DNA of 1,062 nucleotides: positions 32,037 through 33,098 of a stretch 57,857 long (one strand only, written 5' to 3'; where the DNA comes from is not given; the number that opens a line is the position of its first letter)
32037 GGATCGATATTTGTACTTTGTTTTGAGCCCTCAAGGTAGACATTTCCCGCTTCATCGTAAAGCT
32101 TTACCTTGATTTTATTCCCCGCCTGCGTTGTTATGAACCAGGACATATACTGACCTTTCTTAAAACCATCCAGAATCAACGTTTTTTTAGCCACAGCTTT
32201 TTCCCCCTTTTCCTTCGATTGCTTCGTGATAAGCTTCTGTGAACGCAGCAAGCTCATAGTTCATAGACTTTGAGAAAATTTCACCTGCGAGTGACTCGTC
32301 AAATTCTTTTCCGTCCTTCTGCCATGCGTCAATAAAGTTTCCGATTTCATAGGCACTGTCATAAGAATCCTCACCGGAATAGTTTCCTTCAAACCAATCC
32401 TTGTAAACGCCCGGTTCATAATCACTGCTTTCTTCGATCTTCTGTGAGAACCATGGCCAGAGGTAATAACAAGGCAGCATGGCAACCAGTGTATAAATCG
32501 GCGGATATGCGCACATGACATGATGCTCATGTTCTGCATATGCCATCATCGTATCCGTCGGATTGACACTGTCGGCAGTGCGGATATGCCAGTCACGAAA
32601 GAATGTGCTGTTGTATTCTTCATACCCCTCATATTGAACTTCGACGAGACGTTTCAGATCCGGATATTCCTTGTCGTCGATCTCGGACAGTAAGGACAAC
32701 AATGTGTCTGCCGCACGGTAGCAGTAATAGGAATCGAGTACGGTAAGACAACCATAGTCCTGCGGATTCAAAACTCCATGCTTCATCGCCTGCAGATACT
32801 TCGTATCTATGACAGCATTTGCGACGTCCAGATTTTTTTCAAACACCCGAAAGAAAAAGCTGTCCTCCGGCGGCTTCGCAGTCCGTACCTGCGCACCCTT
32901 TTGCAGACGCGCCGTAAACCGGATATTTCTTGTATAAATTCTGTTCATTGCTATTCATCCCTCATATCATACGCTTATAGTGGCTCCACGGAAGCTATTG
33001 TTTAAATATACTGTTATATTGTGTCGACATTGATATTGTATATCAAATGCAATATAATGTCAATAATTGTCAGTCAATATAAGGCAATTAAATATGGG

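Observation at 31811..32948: LecB/PA-IIL-type calcium lectin homolog in a Firmicute, translationally coupled to a TenA-family gene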

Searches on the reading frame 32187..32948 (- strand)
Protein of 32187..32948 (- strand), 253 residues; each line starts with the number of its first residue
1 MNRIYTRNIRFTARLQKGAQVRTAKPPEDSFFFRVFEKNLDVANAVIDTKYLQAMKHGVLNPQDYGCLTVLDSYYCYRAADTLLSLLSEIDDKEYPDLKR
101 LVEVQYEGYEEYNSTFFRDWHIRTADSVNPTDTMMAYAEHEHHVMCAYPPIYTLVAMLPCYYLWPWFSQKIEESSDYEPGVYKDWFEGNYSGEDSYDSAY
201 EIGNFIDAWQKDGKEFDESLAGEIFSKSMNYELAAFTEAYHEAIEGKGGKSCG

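Call 3: search_protein_families(library=pfam, proteins=[window:32187-32948:-], max_evalue=1)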
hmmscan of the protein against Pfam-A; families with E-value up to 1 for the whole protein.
window:32187-32948:- (253 aa): 1 family
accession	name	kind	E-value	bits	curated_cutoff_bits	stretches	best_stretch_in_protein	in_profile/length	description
PF03070.21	TENA_THI-4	-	0.0001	22.6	22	1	99-237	66-205/210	TENA/THI-4/PQQC family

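Call 4: search_protein_families(library=ncbifam, proteins=[window:32187-32948:-], max_evalue=1)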
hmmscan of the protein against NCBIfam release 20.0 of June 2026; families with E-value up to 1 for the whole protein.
window:32187-32948:- (253 aa): 3 families
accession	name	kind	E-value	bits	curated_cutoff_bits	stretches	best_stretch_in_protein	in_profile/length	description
NF011301.0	PRK14713.1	equivalog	7.2e-10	38.3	512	1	24-241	315-528/534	bifunctional hydroxymethylpyrimidine kinase/phosphomethylpyrimidine kinase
TIGR04306.1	salvage_TenA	equivalog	2.6e-06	27.3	130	1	44-241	6-207/208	thiaminase II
NF007070.0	PRK09517.1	equivalog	0.0047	15.3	761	1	41-215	556-726/755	multifunctional thiamine-phosphate pyrophosphorylase/synthase/phosphomethylpyrimidine kinase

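Call 23: find_homologous_proteins(query=window:32190-32948:-, max_evalue=0.001)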
Query window:32190-32948:- (253 aa): 38 proteins with E <= 0.001 among 209 candidates.
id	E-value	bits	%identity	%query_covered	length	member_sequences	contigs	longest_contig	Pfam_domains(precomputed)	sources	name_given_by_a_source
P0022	1.0e-173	594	100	100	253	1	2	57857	-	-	-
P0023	1.0e-100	355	62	98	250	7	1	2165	-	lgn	-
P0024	2.1e-99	350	61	96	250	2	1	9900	-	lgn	-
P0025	9.4e-95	335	56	96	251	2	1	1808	PF03070.22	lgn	-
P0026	4.4e-94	333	60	96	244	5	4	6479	-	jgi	jgi:thiaminase/transcriptional activator TenA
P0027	1.7e-89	318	56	96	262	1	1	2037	-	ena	-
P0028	7.1e-89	316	57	96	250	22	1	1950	-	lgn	-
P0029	1.0e-88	315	58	96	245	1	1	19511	-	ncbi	-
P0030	4.7e-88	313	59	96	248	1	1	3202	-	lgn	-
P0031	9.9e-87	309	57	96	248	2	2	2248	-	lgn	-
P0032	1.2e-85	305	57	94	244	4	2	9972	-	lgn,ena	-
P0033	3.4e-85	304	56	95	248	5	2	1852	-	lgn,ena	-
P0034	5.2e-84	300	56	94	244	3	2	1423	-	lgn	-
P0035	2.7e-82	294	58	94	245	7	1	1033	-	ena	-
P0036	6.8e-82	293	55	96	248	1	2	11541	PF03070.22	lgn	-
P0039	6.9e-79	283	57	94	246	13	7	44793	-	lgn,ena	-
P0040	9.4e-79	283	56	99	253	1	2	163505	-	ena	-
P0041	1.6e-78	282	55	95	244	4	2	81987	-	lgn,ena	-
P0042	9.1e-76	273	53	96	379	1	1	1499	-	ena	-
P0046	2.5e-73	265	51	98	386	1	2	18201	PF07472.18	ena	-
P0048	1.2e-72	263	50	94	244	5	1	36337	PF03070.22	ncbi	-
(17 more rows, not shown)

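Call 30: search_protein_families(library=padloc, proteins=[window:32190-32948:-], max_evalue=1)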
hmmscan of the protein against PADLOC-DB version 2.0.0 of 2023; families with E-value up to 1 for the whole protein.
window:32190-32948:- (253 aa): 0 families

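Call 37: search_solved_structures(query=A3, max_evalue=1, show_alignments=2)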
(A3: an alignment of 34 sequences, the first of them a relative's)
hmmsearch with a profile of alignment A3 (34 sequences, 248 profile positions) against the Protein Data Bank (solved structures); distinct sequences matched with E-value up to 1: 10.
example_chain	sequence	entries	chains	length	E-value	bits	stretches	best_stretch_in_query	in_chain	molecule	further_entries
2a2m_A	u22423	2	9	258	1e-53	185.3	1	21-239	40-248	hypothetical protein BT3146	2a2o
1tyh_A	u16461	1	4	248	2.9e-06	29.8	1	50-243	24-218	Transcriptional activator tenA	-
1yaf_A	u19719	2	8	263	6.8e-06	28.6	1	50-243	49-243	Transcriptional activator tenA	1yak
1to9_A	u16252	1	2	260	9.7e-06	28.1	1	50-243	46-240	THI-4 protein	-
2qcx_A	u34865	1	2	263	3e-05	26.5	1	50-243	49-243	Transcriptional activator tenA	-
3no6_A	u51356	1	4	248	0.00035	23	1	39-244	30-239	Transcriptional activator TenA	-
1udd_A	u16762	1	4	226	0.00054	22.4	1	40-209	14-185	transcriptional regulator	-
4fn6_A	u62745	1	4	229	0.003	20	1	34-242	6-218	thiaminase-2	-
1rtw_A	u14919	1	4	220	0.0031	19.9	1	161-240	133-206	transcriptional activator, putative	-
4xrf_A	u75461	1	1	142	0.2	14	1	47-86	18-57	Transcriptional regulator, MarR family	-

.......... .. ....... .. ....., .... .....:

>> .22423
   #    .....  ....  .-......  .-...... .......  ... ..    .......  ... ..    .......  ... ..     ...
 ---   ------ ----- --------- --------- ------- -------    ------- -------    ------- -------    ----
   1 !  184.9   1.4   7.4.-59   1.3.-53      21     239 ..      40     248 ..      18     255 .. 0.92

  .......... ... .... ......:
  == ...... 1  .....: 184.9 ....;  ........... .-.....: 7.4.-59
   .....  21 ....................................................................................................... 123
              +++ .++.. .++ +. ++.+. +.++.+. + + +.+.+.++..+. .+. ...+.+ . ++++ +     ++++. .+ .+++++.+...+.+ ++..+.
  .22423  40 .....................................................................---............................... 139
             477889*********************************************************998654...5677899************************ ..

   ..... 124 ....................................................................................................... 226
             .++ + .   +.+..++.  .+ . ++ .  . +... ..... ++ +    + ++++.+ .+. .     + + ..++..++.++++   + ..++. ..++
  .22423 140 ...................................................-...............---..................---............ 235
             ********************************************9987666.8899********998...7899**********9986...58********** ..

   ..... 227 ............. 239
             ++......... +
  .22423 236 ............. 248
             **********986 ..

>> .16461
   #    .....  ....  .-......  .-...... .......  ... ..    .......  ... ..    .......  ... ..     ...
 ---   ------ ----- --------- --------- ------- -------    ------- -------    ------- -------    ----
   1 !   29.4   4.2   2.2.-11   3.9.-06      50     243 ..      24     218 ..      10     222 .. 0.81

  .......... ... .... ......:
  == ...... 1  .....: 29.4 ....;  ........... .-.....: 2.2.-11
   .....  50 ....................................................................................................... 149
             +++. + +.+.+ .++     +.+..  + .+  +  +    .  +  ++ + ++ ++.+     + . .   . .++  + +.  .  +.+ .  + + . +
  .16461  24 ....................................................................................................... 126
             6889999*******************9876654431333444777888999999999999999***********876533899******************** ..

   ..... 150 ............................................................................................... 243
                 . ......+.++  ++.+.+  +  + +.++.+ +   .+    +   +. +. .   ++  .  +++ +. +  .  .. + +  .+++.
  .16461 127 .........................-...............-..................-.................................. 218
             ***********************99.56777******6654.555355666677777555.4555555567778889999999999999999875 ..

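Call 45: predict_structure(alignment_id=A3)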
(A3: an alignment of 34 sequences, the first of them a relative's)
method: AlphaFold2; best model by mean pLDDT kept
length: 253 residues; sequences in the alignment: 34
mean_pLDDT: 90.0   pTM: 0.86
mean pLDDT of the five models: 90.0, 90.0, 89.8, 89.7, 89.5
residues with pLDDT >= 90: 212; 70-90: 9; 50-70: 9; < 50: 23
segments of 3 or more residues with pLDDT < 50: 1-5, 8-13, 15-20, 247-252
pLDDT, mean of each block of 10 residues (from residue 1): 45 46 87 98 99 98 94 97 98 97 94 90 96 98 98 97 97 98 93 93 97 97 99 98 60 48
secondary structure, 60 per line:
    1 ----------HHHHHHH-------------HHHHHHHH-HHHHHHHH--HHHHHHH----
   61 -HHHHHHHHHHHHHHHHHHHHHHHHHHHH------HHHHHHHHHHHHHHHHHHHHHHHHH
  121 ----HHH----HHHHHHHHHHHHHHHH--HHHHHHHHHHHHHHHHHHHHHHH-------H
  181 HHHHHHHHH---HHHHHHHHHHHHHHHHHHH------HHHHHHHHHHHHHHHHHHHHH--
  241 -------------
elements in order: H11-17 H31-38 H40-47 H50-56 H62-89 H96-120 H132-147 H150-172 H180-189 H193-211 H218-238

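Call 55: search_solved_structures(query=window:32190-32948:-, max_evalue=0.01, show_alignments=1)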
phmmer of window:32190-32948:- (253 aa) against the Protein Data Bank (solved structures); distinct sequences matched with E-value up to 0.01: 1.
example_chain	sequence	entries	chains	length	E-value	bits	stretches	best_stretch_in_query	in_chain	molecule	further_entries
2a2m_A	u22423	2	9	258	5.3e-38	134.2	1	20-239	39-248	hypothetical protein BT3146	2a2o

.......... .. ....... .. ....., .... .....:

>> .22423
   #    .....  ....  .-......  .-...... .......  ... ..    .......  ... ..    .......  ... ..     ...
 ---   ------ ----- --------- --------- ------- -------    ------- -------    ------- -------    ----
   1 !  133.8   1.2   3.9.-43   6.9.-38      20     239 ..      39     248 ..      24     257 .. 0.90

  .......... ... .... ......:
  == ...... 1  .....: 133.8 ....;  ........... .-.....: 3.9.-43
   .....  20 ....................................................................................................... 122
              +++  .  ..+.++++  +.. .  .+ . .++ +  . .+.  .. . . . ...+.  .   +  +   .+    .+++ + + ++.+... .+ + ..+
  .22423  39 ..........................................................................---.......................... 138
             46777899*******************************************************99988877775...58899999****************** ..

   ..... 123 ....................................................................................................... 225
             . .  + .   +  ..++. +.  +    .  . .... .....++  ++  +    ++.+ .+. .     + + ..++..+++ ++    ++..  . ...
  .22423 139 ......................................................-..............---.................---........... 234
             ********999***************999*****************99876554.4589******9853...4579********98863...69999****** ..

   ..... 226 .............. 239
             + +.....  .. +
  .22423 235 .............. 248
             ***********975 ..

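Call 58: find_encoding_contigs(protein=P0040, flank=5000, max_places=2)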
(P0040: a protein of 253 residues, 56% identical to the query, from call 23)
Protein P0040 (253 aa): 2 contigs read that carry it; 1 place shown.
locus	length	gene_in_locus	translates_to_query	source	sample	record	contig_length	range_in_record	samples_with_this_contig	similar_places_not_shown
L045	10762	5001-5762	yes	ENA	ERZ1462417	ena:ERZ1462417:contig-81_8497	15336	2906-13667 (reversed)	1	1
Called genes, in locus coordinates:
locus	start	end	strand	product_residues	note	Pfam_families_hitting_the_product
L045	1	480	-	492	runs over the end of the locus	PF08903:DUF1846, PF20921:DUF1846_C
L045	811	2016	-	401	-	PF13102:Phage_int_SAM_5 (weak), PF14659:Phage_int_SAM_3 (weak), PF00589:Phage_integrase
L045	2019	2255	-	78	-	PF12728:HTH_17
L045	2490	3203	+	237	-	PF12844:HTH_19, PF13560:HTH_31, PF01381:HTH_3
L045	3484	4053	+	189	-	-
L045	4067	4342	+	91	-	-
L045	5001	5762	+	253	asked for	-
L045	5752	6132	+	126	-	-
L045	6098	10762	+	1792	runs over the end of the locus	PF19789:DUF6273 (faint), PF26182:Ig_NUP210_5th (faint), PF26918:Ig_Eae, PF18657:YDG, PF02368:Big_2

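Call 59: find_encoding_contigs(protein=P0048, flank=5000, max_places=2)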
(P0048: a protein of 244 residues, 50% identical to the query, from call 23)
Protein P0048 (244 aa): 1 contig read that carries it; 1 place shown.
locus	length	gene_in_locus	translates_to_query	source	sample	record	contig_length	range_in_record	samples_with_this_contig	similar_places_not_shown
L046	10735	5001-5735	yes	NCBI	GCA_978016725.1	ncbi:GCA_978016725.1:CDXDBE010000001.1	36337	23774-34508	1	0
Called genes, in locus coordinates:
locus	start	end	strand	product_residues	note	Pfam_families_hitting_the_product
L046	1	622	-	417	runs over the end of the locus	PF01029:NusB, PF01189:Methyltr_RsmB-F, PF13847:Methyltransf_31 (weak)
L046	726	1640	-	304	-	PF00551:Formyl_trans_N, PF02911:Formyl_trans_C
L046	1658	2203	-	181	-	PF01327:Pep_deformylase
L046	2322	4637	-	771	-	PF17764:PriA_3primeBD, PF04851:ResIII, PF00270:DEAD, PF18319:Zn_ribbon_PriA, PF00271:Helicase_C, PF18074:PriA_C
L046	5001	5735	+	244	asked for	PF03070:TENA_THI-4 (faint)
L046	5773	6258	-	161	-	PF00300:His_Phos_1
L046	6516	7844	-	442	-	PF13421:Band_7_1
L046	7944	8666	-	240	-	PF14471:DUF4428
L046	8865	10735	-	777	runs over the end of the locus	PF00270:DEAD, PF00271:Helicase_C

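Call 60: find_encoding_contigs(protein=P0046, flank=5000, max_places=2)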
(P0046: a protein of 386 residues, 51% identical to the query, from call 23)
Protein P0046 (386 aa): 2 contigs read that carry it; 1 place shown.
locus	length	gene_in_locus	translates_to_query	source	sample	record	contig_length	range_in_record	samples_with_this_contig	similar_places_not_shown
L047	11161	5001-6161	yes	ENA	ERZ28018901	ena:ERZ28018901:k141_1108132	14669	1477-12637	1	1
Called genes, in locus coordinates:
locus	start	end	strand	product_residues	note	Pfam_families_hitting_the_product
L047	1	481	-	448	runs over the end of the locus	PF07949:YbbR (weak)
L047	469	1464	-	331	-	PF19293:CdaA_N, PF02457:DAC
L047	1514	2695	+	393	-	PF01817:CM_2, PF00800:PDT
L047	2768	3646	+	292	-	PF01145:Band_7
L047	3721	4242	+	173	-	PF02542:YgbB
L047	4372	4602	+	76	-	PF20648:DUF6809 (weak)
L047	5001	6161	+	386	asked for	PF07472:PA-IIL (faint)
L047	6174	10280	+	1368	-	PF09479:Flg_new, PF18998:Flg_new_2, PF09479:Flg_new, PF18998:Flg_new_2 (weak)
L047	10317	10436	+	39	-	-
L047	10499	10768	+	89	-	PF05402:PqqD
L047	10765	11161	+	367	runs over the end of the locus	PF14907:NTP_transf_5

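Call 74: find_encoding_contigs(protein=P0039, flank=6000, max_places=3)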
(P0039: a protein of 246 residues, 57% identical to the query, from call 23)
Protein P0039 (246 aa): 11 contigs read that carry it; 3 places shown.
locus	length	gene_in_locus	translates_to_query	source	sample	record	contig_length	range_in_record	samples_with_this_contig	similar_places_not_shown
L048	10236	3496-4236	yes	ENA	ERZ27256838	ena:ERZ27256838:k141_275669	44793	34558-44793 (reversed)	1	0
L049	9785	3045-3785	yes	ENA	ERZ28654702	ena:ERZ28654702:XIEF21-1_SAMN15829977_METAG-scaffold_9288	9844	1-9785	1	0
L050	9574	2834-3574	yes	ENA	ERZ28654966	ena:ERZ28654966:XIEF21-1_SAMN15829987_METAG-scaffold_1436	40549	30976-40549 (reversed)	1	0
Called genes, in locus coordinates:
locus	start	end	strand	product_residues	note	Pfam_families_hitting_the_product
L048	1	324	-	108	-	?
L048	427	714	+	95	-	-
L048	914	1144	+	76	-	-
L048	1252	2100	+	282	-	PF00239:Resolvase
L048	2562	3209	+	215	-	PF00440:TetR_N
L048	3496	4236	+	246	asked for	-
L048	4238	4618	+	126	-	PF07472:PA-IIL (weak)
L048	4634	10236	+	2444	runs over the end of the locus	PF13306:LRR_5, PF18676:MBG_2, PF18657:YDG, PF18676:MBG_2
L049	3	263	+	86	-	?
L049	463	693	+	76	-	-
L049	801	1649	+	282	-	PF00239:Resolvase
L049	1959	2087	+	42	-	-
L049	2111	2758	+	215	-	PF00440:TetR_N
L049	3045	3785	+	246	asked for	-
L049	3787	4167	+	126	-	PF07472:PA-IIL (weak)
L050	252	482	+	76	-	-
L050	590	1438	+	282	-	PF00239:Resolvase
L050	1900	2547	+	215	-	PF00440:TetR_N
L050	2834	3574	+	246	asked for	-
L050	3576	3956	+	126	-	PF07472:PA-IIL (weak)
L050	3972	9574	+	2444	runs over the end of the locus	PF13306:LRR_5, PF18676:MBG_2, PF18657:YDG, PF18676:MBG_2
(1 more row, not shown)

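Call 75: find_encoding_contigs(protein=P0041, flank=6000, max_places=2)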
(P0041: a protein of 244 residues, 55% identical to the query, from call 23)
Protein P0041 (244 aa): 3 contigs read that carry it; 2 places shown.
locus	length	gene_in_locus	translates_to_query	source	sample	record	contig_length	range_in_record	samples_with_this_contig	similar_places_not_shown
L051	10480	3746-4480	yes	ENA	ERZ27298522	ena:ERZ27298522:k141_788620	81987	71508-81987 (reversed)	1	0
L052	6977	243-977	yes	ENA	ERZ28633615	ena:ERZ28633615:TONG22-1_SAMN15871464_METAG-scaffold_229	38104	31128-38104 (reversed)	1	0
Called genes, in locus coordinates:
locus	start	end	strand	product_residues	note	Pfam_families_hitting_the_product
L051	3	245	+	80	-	?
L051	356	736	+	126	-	PF07022:Phage_CI_repr (weak), PF12844:HTH_19, PF01381:HTH_3, PF13443:HTH_26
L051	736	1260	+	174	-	-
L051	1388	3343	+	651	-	PF00239:Resolvase, PF07508:Recombinase, PF13408:Zn_ribbon_recom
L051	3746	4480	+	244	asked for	-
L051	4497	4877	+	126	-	PF07472:PA-IIL (weak)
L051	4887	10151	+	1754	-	PF19789:DUF6273 (faint), PF26918:Ig_Eae (faint), PF02368:Big_2, PF26182:Ig_NUP210_5th (faint), PF02368:Big_2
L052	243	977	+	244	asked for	-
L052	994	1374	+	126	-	PF07472:PA-IIL (weak)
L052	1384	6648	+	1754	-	PF19789:DUF6273 (faint), PF26918:Ig_Eae (faint), PF02368:Big_2, PF26182:Ig_NUP210_5th (faint), PF02368:Big_2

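Call 81: fold_search(model_id=the predicted structure, library=pdb)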
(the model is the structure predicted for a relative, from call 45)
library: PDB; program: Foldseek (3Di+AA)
matches with E <= 10: 540; with E <= 0.001: 41
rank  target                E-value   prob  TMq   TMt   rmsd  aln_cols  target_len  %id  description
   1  2a2o_D                2.1e-12  1.00  0.79  0.87   1.9       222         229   32  CRYSTAL STRUCTURE OF a putativeTenA family transcriptional regulator (BT_3146) FROM BACTEROIDES THETAIOTAOMICRON VPI-5 (released 2005-07-26)
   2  2a2o_A                2.4e-12  1.00  0.78  0.85   2.3       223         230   32  CRYSTAL STRUCTURE OF a putativeTenA family transcriptional regulator (BT_3146) FROM BACTEROIDES THETAIOTAOMICRON VPI-5 (released 2005-07-26)
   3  2a2m_A                3.6e-12  1.00  0.78  0.85   2.3       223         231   32  CRYSTAL STRUCTURE OF a putativeTenA family transcriptional regulator (BT_3146) FROM BACTEROIDES THETAIOTAOMICRON VPI-5 (released 2005-08-09)
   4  1tyh_A                3.9e-07  1.00  0.70  0.79   3.5       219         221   20  Crystal Structure of Transcriptional Activator tenA from Bacillus subtilis (released 2004-07-20)
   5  2qcx_B                4.1e-07  1.00  0.70  0.78   3.5       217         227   19  Crystal structure of Bacillus subtilis TenA Y112F mutant complexed with formyl aminomethyl pyrimidine (released 2007-10-23)
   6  1to9_B                6.7e-07  1.00  0.71  0.80   3.3       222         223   20  Crystal structure of THI-4 protein from Bacillus subtilis (released 2004-08-10)
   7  2gm8_A                1.4e-06  1.00  0.70  0.80   3.3       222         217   14  TenA Homolog/Thi-4 Thiaminase complexed with product 4-amino-5-hydroxymethyl-2-methylpyrimidine (released 2006-04-18)
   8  2gm8_B                1.6e-06  1.00  0.67  0.78   3.8       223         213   14  TenA Homolog/Thi-4 Thiaminase complexed with product 4-amino-5-hydroxymethyl-2-methylpyrimidine (released 2006-04-18)
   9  2qcx_A                2.1e-06  1.00  0.70  0.79   3.5       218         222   19  Crystal structure of Bacillus subtilis TenA Y112F mutant complexed with formyl aminomethyl pyrimidine (released 2007-10-23)
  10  1yak_C                2.3e-06  1.00  0.69  0.79   3.5       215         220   19  Complex of Bacillus subtilis TenA with 4-amino-2-methyl-5-hydroxymethylpyrimidine (released 2005-02-22)
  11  2gm8_C                2.4e-06  1.00  0.68  0.79   3.7       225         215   15  TenA Homolog/Thi-4 Thiaminase complexed with product 4-amino-5-hydroxymethyl-2-methylpyrimidine (released 2006-04-18)
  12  1yaf_A                2.6e-06  1.00  0.70  0.80   3.1       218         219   20  Structure of TenA from Bacillus subtilis (released 2005-02-22)
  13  1yaf_C                3.7e-06  1.00  0.68  0.77   3.7       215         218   20  Structure of TenA from Bacillus subtilis (released 2005-02-22)
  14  1to9_A                5.3e-06  1.00  0.69  0.77   3.7       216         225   19  Crystal structure of THI-4 protein from Bacillus subtilis (released 2004-08-10)
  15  3ibx_D                6.1e-06  1.00  0.71  0.83   3.4       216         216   15  Crystal structure of F47Y variant of TenA (HP1287) from Helicobacter pylori (released 2009-11-17)
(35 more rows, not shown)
